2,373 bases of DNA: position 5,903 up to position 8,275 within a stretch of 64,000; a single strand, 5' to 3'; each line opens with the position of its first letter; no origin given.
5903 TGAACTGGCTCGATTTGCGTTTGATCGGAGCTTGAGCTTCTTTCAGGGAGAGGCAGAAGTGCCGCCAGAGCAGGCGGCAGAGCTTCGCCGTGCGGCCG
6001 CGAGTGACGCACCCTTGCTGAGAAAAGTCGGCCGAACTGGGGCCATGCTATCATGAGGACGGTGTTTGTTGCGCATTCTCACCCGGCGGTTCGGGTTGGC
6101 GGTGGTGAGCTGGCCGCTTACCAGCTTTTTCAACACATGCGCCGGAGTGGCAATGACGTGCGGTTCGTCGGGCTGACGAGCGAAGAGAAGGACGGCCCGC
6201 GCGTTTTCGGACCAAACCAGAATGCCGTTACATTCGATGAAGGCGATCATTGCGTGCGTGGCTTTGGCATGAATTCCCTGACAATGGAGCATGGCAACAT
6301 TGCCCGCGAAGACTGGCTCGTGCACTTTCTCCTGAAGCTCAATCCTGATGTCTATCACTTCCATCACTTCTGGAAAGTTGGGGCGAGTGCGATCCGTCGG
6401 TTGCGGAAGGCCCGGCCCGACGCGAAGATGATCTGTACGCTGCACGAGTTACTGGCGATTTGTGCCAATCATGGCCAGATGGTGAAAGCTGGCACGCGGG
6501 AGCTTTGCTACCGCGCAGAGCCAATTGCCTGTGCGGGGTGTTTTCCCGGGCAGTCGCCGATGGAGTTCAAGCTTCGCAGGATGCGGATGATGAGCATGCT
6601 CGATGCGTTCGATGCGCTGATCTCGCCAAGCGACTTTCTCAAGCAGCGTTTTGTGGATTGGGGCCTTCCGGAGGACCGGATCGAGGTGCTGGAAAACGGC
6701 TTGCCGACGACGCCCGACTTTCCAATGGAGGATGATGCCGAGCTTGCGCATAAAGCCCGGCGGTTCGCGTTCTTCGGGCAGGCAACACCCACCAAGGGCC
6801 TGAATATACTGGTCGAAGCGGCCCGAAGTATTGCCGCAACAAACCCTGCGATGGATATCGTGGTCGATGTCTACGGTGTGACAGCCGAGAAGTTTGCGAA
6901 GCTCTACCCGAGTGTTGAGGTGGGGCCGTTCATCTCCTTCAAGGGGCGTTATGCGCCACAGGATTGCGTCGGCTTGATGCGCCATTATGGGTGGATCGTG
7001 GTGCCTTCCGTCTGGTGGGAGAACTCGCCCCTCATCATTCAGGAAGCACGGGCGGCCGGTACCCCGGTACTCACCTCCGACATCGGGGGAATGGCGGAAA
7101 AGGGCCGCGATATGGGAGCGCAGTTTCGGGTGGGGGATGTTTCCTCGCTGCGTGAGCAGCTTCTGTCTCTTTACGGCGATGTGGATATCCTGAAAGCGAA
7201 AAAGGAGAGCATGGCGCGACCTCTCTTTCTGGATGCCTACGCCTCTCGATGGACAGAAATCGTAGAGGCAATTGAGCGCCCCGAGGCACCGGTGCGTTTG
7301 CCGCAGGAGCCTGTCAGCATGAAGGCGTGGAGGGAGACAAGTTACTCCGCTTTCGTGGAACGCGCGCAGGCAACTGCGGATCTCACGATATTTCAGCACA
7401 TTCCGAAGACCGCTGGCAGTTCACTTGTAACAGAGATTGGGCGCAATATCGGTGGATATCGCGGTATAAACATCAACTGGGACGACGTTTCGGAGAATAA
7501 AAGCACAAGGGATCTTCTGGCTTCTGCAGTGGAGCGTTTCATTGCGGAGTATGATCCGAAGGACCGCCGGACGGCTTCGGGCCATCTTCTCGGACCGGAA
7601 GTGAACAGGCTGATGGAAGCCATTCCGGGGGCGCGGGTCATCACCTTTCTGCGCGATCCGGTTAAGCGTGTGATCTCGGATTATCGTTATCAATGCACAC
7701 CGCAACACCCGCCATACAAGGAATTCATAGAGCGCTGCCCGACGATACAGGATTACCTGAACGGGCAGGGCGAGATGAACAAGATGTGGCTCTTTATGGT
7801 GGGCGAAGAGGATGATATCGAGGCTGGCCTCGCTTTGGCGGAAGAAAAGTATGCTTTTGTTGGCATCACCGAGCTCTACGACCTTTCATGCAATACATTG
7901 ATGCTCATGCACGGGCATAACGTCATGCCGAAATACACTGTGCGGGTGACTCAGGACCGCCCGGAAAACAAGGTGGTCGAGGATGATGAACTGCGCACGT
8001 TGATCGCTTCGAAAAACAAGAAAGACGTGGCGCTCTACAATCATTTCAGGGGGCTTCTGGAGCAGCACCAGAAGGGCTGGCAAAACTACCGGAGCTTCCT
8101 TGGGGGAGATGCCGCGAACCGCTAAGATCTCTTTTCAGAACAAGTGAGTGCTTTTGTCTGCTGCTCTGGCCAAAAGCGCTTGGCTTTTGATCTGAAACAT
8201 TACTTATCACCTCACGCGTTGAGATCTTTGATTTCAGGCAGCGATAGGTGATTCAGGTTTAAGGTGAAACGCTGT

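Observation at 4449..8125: Low-GC, translationally coupled two-gene module: unknown 535-aa protein plus GT4::sulfotransferase fusion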

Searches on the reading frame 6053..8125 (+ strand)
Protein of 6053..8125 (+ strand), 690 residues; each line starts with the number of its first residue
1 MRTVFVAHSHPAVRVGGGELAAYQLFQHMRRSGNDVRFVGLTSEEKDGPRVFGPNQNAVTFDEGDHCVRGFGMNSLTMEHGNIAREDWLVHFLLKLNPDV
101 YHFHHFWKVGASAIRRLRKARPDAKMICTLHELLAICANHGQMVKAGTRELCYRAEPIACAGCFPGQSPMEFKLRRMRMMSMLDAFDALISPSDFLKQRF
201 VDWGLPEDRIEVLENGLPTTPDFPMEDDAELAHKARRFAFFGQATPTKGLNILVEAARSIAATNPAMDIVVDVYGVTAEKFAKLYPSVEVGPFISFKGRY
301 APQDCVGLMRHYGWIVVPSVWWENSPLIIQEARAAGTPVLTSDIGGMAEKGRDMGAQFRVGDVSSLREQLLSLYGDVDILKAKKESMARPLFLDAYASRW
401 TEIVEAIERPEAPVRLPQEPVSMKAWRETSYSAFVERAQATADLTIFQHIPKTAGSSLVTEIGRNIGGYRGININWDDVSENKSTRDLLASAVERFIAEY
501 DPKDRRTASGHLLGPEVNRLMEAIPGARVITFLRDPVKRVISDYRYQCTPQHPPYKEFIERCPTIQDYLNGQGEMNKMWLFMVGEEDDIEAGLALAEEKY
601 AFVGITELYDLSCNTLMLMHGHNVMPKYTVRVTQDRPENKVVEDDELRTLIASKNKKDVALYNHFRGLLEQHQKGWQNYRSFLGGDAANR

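Call 5: search_protein_families(library=pfam, proteins=[window:6053-8125:+], max_evalue=0.01)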
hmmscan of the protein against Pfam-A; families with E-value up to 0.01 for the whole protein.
window:6053-8125:+ (690 aa): 6 families
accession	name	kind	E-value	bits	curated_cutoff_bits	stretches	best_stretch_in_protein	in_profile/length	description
PF13439.12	Glyco_transf_4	-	2.1e-17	64.1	28.5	1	15-219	1-168/170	Glycosyltransferase Family 4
PF13579.12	Glyco_trans_4_4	-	7e-15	56.1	29.7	1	16-216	1-158/158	Glycosyl transferase 4-like domain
PF13692.12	Glyco_trans_1_4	-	1.3e-13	51.9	27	1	236-376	2-142/142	Glycosyl transferases group 1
PF00534.26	Glycos_transf_1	-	7e-12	45.7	26.4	1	231-350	11-130/172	Glycosyl transferases group 1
PF13469.12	Sulfotransfer_3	-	3.4e-05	24.6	27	1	515-569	113-169/216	Sulfotransferase family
PF03567.20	Sulfotransfer_2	-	0.0013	19.3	22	1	446-566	12-115/252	Sulfotransferase family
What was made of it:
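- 6053..7237 (+): GT4 (retaining GT-B) glycosyltransferase domain, aa 1 to about 395. EX7E is at aa 323-331 (nt 7019-7045). PF13439 64 bits, PF13579 56 bits, PF13692 52 bits, PF00534 46 bits (call 5).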

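Call 6: search_protein_families(library=ncbifam, proteins=[window:6053-8125:+], max_evalue=0.01)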
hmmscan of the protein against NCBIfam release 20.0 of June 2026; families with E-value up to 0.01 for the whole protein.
window:6053-8125:+ (690 aa): 9 families
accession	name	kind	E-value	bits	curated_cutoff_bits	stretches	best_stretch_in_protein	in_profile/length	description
TIGR03449.1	mycothiol_MshA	equivalog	2.4e-09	36.6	462.5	1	174-348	153-339/406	D-inositol-3-phosphate glycosyltransferase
TIGR04063.1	stp3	hypoth_equivalog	7.3e-08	31.7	442.05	1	171-384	143-368/397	TIGR04063 family PEP-CTERM/XrtA system glycosyltransferase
NF012028.0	PRK15484.1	subfamily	7.4e-08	31.9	618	1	187-360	141-325/380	lipopolysaccharide N-acetylglucosaminyltransferase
NF038011.1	PelF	equivalog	3.6e-06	26.3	100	1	185-348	257-419/489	GT4 family glycosyltransferase PelF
NF053787.1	GlcN_PG_synth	equivalog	3.6e-06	26.1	480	0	181-261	139-223/361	N-acetylglucosaminyl phosphatidylglycerol synthase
TIGR04348.1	TIGR04348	equivalog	0.00049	19.2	300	1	315-388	216-289/310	selenoneine biosynthesis selenosugar synthase SenB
TIGR02149.1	glgA_Coryne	subfamily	0.00061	19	302.4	1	186-349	145-320/391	glycogen synthase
TIGR03088.1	stp2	hypoth_equivalog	0.00064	18.9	409.05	1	253-350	212-310/374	TIGR03088 family PEP-CTERM/XrtA system glycosyltransferase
NF046085.1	XrtY_assoc_Gly1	equivalog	0.0015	17.5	400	1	229-373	203-346/387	XrtY-associated glycosyltransferase XYAG1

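Call 10: find_homologous_proteins(query=window:6053-8122:+)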
Query window:6053-8122:+ (690 aa): 1383 proteins with E <= 0.001 among 8000 candidates; the best 120 are listed.
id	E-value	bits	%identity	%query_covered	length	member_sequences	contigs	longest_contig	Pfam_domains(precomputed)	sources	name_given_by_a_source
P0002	0.0e+0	1614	100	100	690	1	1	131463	PF00534.27,PF13579.13,PF13439.13,PF13692.13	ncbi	-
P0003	2.3e-225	768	51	99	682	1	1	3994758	PF13469.13,PF00534.27,PF13579.13,PF13439.13,PF13692.13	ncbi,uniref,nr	ncbi:glycosyltransferase [Algicella marina]|uniref:Glycosyltransferase n=1 Tax=Algicella marina TaxI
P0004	1.8e-148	514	49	66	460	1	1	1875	PF00534.27,PF13579.13,PF13439.13,PF20706.4,PF13692.13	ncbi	ncbi:MAG: glycosyltransferase, partial [Pseudomonadota bacterium]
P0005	2.7e-145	504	54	59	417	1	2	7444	PF00534.27,PF13579.13,PF13439.13,PF13692.13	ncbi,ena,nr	ncbi:MAG TPA: glycosyltransferase [Paracoccus sp. (in: a-proteobacteria)]|nr:glycosyltransferase [Pa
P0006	1.3e-144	501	53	60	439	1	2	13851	PF00534.27,PF13579.13,PF13439.13,PF13692.13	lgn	-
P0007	5.0e-144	499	55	58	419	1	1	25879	PF00534.27,PF13579.13,PF13439.13,PF13692.13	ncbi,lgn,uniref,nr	ncbi:glycosyltransferase [Paracoccus laeviglucosivorans]|uniref:Glycosyltransferase involved in cell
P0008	5.9e-144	499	53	59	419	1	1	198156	PF00534.27,PF13579.13,PF13439.13,PF13692.13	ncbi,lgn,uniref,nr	ncbi:glycosyltransferase [Paracoccus sp. PAR01]|uniref:glycosyltransferase n=1 Tax=Paracoccus sp. PA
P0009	6.0e-144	499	53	59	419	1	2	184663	PF00534.27,PF13579.13,PF13439.13,PF13692.13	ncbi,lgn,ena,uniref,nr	ncbi:glycosyltransferase [Paracoccus litorisediminis]|uniref:Glycosyltransferase n=1 Tax=Paracoccus 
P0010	2.1e-143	497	53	59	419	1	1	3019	PF00534.27,PF13579.13,PF13439.13,PF13692.13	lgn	-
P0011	2.6e-143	497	52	59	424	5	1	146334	PF00534.27,PF13579.13,PF13439.13,PF13692.13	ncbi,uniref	ncbi:glycosyltransferase [Paracoccus sp. KR1-242]|uniref:glycosyltransferase n=1 Tax=Paracoccus sp. 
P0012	4.1e-143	496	53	59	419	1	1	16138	PF00534.27,PF13579.13,PF13439.13,PF13692.13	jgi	-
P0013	7.1e-143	496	54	58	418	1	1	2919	PF00534.27,PF13579.13,PF13439.13,PF13692.13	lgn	-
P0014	1.1e-142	495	54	58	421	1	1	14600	PF00534.27,PF13579.13,PF13439.13,PF13692.13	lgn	-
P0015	1.0e-141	492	53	59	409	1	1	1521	PF00534.27,PF13579.13,PF13439.13,PF13692.13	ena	-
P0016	1.3e-141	491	53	58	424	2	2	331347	PF00534.27,PF13579.13,PF13439.13,PF13692.13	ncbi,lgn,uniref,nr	ncbi:glycosyltransferase [Paracoccus shanxieyensis]|uniref:Glycosyltransferase n=1 Tax=Paracoccus sh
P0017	1.3e-141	491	53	59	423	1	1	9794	PF00534.27,PF13579.13,PF13439.13,PF13692.13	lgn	-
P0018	1.9e-141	491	53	59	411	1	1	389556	PF00534.27,PF13579.13,PF13439.13,PF13692.13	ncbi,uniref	ncbi:glycosyltransferase [Plastorhodobacter daqingensis]|uniref:Glycosyltransferase n=1 Tax=Plastorh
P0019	3.6e-141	490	54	58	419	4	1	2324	PF00534.27,PF13579.13,PF13439.13,PF13692.13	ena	-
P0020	4.8e-141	490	54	58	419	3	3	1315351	PF00534.27,PF13579.13,PF13439.13,PF13692.13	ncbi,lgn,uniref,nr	ncbi:glycosyltransferase [Paracoccus sp. TOH]|uniref:glycosyltransferase n=1 Tax=Paracoccus sp. TOH 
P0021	1.6e-140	488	55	58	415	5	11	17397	PF00534.27,PF13579.13,PF13439.13,PF13692.13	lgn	-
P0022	2.1e-140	487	54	59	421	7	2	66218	PF00534.27,PF13579.13,PF13439.13,PF13692.13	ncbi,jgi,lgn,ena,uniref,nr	ncbi:MAG TPA: glycosyltransferase [Paracoccus sp. (in: a-proteobacteria)]|uniref:glycosyltransferase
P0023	3.4e-140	487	52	61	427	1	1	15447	PF00534.27,PF13579.13,PF13439.13,PF13692.13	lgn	-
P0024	1.0e-139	485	53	58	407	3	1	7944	PF00534.27,PF13579.13,PF13439.13,PF13692.13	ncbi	ncbi:MAG: glycosyltransferase [Paracoccus sp. (in: a-proteobacteria)]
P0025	1.7e-139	484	53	58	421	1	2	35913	PF00534.27,PF13579.13,PF13439.13,PF13692.13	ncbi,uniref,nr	ncbi:glycosyltransferase [Paracoccus nototheniae]|uniref:glycosyltransferase n=1 Tax=Paracoccus noto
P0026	2.5e-139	484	52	59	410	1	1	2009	PF00534.27,PF13579.13,PF13439.13,PF13692.13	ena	-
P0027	2.9e-139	484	51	61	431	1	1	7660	PF00534.27,PF13579.13,PF13439.13,PF13692.13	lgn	-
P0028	3.1e-139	484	53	58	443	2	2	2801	PF00534.27,PF13579.13,PF13439.13,PF13692.13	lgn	-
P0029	3.3e-139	483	51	61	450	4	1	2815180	PF00534.27,PF13579.13,PF13439.13,PF13692.13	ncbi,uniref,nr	ncbi:glycosyltransferase [Ketogulonicigenium vulgare]|uniref:glycosyltransferase n=1 Tax=Ketogulonic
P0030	1.0e-138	482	54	58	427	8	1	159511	PF00534.27,PF13579.13,PF13439.13,PF13692.13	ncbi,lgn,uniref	ncbi:MAG: glycosyltransferase [Paracoccus hibiscisoli]|uniref:glycosyltransferase n=1 Tax=Paracoccus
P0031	1.2e-138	482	54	58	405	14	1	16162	PF00534.27,PF13579.13,PF13439.13,PF13692.13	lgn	-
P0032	4.3e-138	480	52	59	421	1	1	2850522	PF00534.27,PF13579.13,PF13439.13,PF13692.13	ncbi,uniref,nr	ncbi:glycosyltransferase [Paracoccus sp. MBLB3053]|uniref:Glycosyltransferase n=1 Tax=Paracoccus aur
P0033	6.6e-138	479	53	58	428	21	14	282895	PF00534.27,PF13579.13,PF13439.13,PF13692.13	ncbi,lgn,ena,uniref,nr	ncbi:glycosyltransferase [Paracoccus aeridis]|uniref:glycosyltransferase n=1 Tax=Paracoccus aeridis 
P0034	3.4e-137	477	51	61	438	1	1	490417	PF00534.27,PF13579.13,PF13439.13,PF13692.13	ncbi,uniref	ncbi:glycosyltransferase [Halodurantibacterium flavum]|uniref:Glycosyltransferase n=1 Tax=Halodurant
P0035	3.9e-137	477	53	58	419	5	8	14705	PF00534.27,PF13579.13,PF13439.13,PF13692.13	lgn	-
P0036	4.9e-137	476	51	58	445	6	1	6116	PF00534.27,PF13579.13,PF13439.13,PF13692.13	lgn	-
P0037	2.6e-136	474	52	58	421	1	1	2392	PF00534.27,PF13579.13,PF13439.13,PF13692.13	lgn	-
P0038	4.2e-136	473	52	58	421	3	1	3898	PF00534.27,PF13579.13,PF13439.13,PF13692.13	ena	-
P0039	2.3e-135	471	53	58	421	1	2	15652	PF00534.27,PF13579.13,PF13439.13,PF13692.13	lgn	-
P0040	5.8e-134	466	51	58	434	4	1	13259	PF00534.27,PF13579.13,PF13439.13,PF13692.13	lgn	-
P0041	1.2e-133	465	49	58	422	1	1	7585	PF00534.27,PF13579.13,PF13439.13,PF13692.13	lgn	-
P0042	1.5e-133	465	52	58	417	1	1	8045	PF00534.27,PF13579.13,PF13439.13,PF13692.13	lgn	-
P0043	1.0e-132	462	52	58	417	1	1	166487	PF00534.27,PF13579.13,PF13439.13,PF13692.13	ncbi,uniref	ncbi:MAG: glycosyltransferase [Paracoccus sp. (in: a-proteobacteria)]|uniref:glycosyltransferase n=1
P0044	2.8e-132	461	50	58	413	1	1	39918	PF00534.27,PF13579.13,PF13439.13,PF13692.13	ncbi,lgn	ncbi:MAG: glycosyltransferase [Paracoccaceae bacterium]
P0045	3.6e-132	460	53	58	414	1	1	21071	PF00534.27,PF13579.13,PF13439.13,PF13692.13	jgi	jgi:glycosyltransferase involved in cell wall biosynthesis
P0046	8.7e-132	459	50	59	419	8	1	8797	PF00534.27,PF13579.13,PF13439.13,PF13692.13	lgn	-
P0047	1.4e-131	458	51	58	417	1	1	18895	PF00534.27,PF13579.13,PF13439.13,PF13692.13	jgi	jgi:glycosyltransferase involved in cell wall biosynthesis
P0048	3.5e-131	457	51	58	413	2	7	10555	PF00534.27,PF13579.13,PF13439.13,PF13692.13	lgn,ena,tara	tara:strand:+ start:252 stop:1493 length:1242 start_codon:yes stop_codon:yes gene_type:complete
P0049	1.9e-130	455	54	53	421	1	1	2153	PF00534.27,PF13579.13,PF13439.13,PF13692.13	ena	-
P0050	6.8e-130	453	50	58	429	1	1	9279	PF00534.27,PF13579.13,PF13439.13,PF13692.13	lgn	-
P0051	8.8e-130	452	48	58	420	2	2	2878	PF00534.27,PF13579.13,PF13439.13,PF13692.13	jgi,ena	-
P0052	3.0e-128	447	50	58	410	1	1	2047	PF00534.27,PF13579.13,PF13439.13,PF13692.13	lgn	-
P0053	4.0e-125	437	47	58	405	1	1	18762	PF00534.27,PF13579.13,PF13439.13,PF13692.13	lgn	-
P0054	1.7e-124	435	48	60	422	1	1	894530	PF00534.27,PF13579.13,PF13439.13,PF13692.13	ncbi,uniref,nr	ncbi:glycosyltransferase [Halovulum dunhuangense]|uniref:Glycosyltransferase n=1 Tax=Halovulum dunhu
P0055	2.1e-123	431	48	59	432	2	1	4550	PF00534.27,PF13579.13,PF13439.13,PF13692.13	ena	-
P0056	3.8e-121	424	48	59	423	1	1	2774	PF00534.27,PF13579.13,PF13439.13,PF13692.13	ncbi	-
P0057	6.7e-121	423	47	59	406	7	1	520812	PF00534.27,PF13579.13,PF13439.13,PF20706.4,PF13692.13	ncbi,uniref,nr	ncbi:glycosyltransferase [Rhodobacter sp. KR11]|uniref:glycosyltransferase n=1 Tax=Rhodobacter sp. K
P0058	8.5e-121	423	47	59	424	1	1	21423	PF00534.27,PF13579.13,PF13439.13,PF13692.13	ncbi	-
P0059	4.5e-120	420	46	58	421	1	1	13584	PF00534.27,PF13579.13,PF13439.13,PF13692.13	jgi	-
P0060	6.2e-120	420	48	59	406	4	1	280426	PF00534.27,PF13579.13,PF13439.13,PF20706.4,PF13692.13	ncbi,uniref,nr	ncbi:glycosyltransferase [Stagnihabitans tardus]|uniref:Glycosyltransferase n=1 Tax=Stagnihabitans t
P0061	9.4e-120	419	49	58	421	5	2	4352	PF00534.27,PF13579.13,PF13439.13,PF13692.13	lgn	-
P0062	2.0e-119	418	46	59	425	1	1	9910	PF00534.27,PF13579.13,PF13439.13,PF13692.13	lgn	-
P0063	3.0e-119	418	51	53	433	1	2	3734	PF00534.27,PF13579.13,PF13439.13,PF13692.13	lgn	-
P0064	6.0e-118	413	47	59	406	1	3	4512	PF00534.27,PF13579.13,PF13439.13,PF20706.4,PF13692.13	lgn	-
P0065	1.1e-117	412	47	60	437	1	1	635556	PF00534.27,PF13579.13,PF13439.13,PF13692.13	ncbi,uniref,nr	ncbi:glycosyltransferase [Oceanibium sediminis]|uniref:glycosyltransferase n=1 Tax=Oceanibium sedimi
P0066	1.3e-117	412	46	58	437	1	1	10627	PF00534.27,PF13579.13,PF13439.13,PF13692.13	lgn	-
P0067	7.2e-117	410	48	59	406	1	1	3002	PF00534.27,PF13579.13,PF13439.13,PF20706.4,PF13692.13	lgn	-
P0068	1.7e-116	408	47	59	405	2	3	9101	PF00534.27,PF13579.13,PF13439.13,PF20706.4,PF13692.13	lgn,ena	-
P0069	2.5e-116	408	46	59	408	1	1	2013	PF00534.27,PF13579.13,PF13439.13,PF13692.13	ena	-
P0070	4.5e-116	407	48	56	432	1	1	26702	PF00534.27,PF13579.13,PF13439.13,PF13692.13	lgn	-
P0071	5.6e-116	407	47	58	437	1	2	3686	PF00534.27,PF13579.13,PF13439.13,PF13692.13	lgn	-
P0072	6.3e-116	407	47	57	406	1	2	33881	PF00534.27,PF13579.13,PF13439.13,PF20706.4,PF13692.13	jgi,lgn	jgi:glycosyltransferase involved in cell wall biosynthesis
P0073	3.5e-115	404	48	56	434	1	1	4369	PF00534.27,PF13579.13,PF13439.13,PF13692.13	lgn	-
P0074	1.4e-114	402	46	58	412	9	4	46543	PF00534.27,PF13579.13,PF13439.13,PF13692.13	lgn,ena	-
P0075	1.3e-113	399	48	56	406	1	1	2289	PF00534.27,PF13579.13,PF13439.13,PF20706.4,PF13692.13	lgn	-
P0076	2.6e-113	398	47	60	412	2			PF00534.27,PF13579.13,PF13439.13,PF13692.13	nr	nr:glycosyltransferase [Paracoccus sp. S-4012]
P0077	1.3e-112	396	44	58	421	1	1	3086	PF00534.27,PF13579.13,PF13439.13,PF13692.13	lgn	-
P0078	1.9e-112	395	45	60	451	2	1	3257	PF00534.27,PF13579.13,PF13439.13,PF13692.13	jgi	jgi:glycosyltransferase involved in cell wall biosynthesis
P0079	9.3e-111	389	46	59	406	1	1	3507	PF00534.27,PF13579.13,PF13439.13,PF20706.4,PF13692.13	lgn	-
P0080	2.1e-110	388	43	60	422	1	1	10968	PF00534.27,PF13579.13,PF13439.13,PF13692.13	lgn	-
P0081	6.4e-108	380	44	62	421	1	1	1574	PF00534.27,PF13579.13,PF13439.13,PF13692.13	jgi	jgi:glycosyltransferase involved in cell wall biosynthesis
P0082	2.0e-107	378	41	59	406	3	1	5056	PF00534.27,PF13579.13,PF13439.13,PF13692.13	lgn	-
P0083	4.6e-107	377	46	57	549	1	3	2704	PF00534.27,PF13579.13,PF13439.13,PF13692.13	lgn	-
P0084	1.1e-106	376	43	59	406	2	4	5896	PF00534.27,PF13579.13,PF13439.13,PF13692.13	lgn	-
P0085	1.7e-106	375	43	60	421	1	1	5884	PF00534.27,PF13579.13,PF13439.13,PF13692.13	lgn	-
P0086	3.6e-106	374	44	60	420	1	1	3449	PF00534.27,PF13579.13,PF13439.13,PF13692.13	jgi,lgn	jgi:glycosyltransferase involved in cell wall biosynthesis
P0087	2.7e-105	371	45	57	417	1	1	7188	PF00534.27,PF13579.13,PF13439.13,PF13692.13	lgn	-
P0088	1.7e-104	369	43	59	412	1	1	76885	PF00534.27,PF13579.13,PF13439.13,PF13692.13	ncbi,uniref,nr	ncbi:glycosyltransferase [Acuticoccus sediminis]|uniref:glycosyltransferase n=1 Tax=Acuticoccus sedi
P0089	1.9e-104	369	42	64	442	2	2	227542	PF00534.27,PF13579.13,PF13439.13,PF13692.13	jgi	jgi:glycosyltransferase involved in cell wall biosynthesis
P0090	4.3e-104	367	43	59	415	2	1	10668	PF00534.27,PF13579.13,PF13439.13,PF13692.13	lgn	-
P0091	1.9e-103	365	45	54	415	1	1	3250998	PF00534.27,PF13579.13,PF13439.13,PF13692.13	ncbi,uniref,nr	ncbi:glycosyltransferase [Paracoccus suum]|uniref:Glycosyltransferase n=1 Tax=Paracoccus suum TaxID=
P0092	4.3e-103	364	46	53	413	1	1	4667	PF00534.27,PF13579.13,PF13439.13,PF13692.13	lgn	-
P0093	1.7e-102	362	45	57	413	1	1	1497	PF00534.27,PF13579.13,PF13439.13,PF13692.13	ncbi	-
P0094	4.6e-102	361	45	58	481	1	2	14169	PF00534.27,PF13579.13,PF13439.13,PF13692.13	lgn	-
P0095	3.2e-101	358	44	59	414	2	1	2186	PF00534.27,PF13579.13,PF13439.13,PF13692.13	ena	-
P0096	1.9e-99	352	44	54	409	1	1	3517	PF00534.27,PF13579.13,PF13439.13,PF13692.13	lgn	-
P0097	3.1e-99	351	41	58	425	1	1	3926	PF00534.27,PF13579.13,PF13439.13,PF13692.13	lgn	-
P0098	5.1e-93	331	32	96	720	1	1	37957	PF00534.27,PF13579.13,PF13439.13,PF13692.13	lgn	-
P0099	5.9e-89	317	44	51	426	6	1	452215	PF00534.27,PF13579.13,PF13439.13,PF20706.4,PF13692.13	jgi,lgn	-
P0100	9.1e-89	317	45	51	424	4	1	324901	PF00534.27,PF13439.13,PF20706.4,PF13692.13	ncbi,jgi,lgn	jgi:glycosyltransferase involved in cell wall biosynthesis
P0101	1.1e-88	316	45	51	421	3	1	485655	PF00534.27,PF13579.13,PF13692.13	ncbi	-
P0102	1.2e-88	316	44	51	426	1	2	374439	PF00534.27,PF13579.13,PF13439.13,PF13692.13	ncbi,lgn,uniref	ncbi:glycosyltransferase [Falsiroseomonas sp.]|uniref:glycosyltransferase n=1 Tax=Falsiroseomonas sp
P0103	1.8e-88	316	44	54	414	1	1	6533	PF00534.27,PF13579.13,PF13439.13,PF20706.4,PF13692.13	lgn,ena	-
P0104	3.7e-88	315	45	51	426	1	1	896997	PF00534.27,PF13579.13,PF13439.13,PF20706.4,PF13692.13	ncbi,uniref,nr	ncbi:glycosyltransferase [Falsiroseomonas tokyonensis]|uniref:Glycosyltransferase n=1 Tax=Falsiroseo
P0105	2.4e-87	312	46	51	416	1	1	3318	PF00534.27,PF13579.13,PF13439.13,PF20706.4,PF13692.13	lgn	-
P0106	4.0e-87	311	44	54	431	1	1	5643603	PF00534.27,PF13579.13,PF13439.13,PF20706.4,PF13692.13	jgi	jgi:glycosyltransferase involved in cell wall biosynthesis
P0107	5.3e-87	311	44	51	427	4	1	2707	PF00534.27,PF20706.4,PF13692.13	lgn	-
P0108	5.8e-87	311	43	54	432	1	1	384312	PF00534.27,PF13579.13,PF13439.13,PF20706.4,PF13692.13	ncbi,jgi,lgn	jgi:glycosyltransferase involved in cell wall biosynthesis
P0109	4.8e-86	308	43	54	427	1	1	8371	PF00534.27,PF13579.13,PF13439.13,PF20706.4,PF13692.13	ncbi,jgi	jgi:glycosyltransferase involved in cell wall biosynthesis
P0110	1.3e-85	306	45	51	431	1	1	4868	PF00534.27,PF13579.13,PF13439.13,PF20706.4,PF13692.13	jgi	jgi:glycosyltransferase involved in cell wall biosynthesis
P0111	1.3e-85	306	43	53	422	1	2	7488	PF00534.27,PF13579.13,PF13439.13,PF13692.13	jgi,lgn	jgi:glycosyltransferase involved in cell wall biosynthesis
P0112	1.5e-85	306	43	51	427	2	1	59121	PF00534.27,PF13579.13,PF13439.13,PF20706.4,PF13692.13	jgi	jgi:glycosyltransferase involved in cell wall biosynthesis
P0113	3.2e-85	305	44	50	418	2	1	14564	PF00534.27,PF13579.13,PF13439.13,PF20706.4,PF13692.13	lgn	-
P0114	8.7e-85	304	43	53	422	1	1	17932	PF00534.27,PF13579.13,PF13439.13,PF13692.13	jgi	jgi:glycosyltransferase involved in cell wall biosynthesis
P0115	1.3e-84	303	44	51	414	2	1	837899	PF00534.27,PF13579.13,PF13439.13,PF20706.4,PF13692.13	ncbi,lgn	-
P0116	1.8e-84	303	41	58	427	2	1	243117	PF00534.27,PF13579.13,PF13439.13,PF13692.13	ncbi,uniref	ncbi:glycosyltransferase [Falsiroseomonas sp. HC035]|uniref:glycosyltransferase n=1 Tax=Falsiroseomo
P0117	1.8e-84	303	42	53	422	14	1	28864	PF00534.27,PF13579.13,PF13439.13,PF13692.13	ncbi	-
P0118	2.1e-84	302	44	54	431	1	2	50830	PF00534.27,PF13579.13,PF13439.13,PF20706.4,PF13692.13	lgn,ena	-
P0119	2.6e-84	302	44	52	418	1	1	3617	PF00534.27,PF13579.13,PF13439.13,PF20706.4,PF13692.13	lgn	-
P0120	2.9e-84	302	44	50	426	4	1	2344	PF00534.27,PF13439.13,PF13692.13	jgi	jgi:glycosyltransferase involved in cell wall biosynthesis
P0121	3.6e-84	302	43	52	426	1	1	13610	PF00534.27,PF13579.13,PF13439.13,PF13692.13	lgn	-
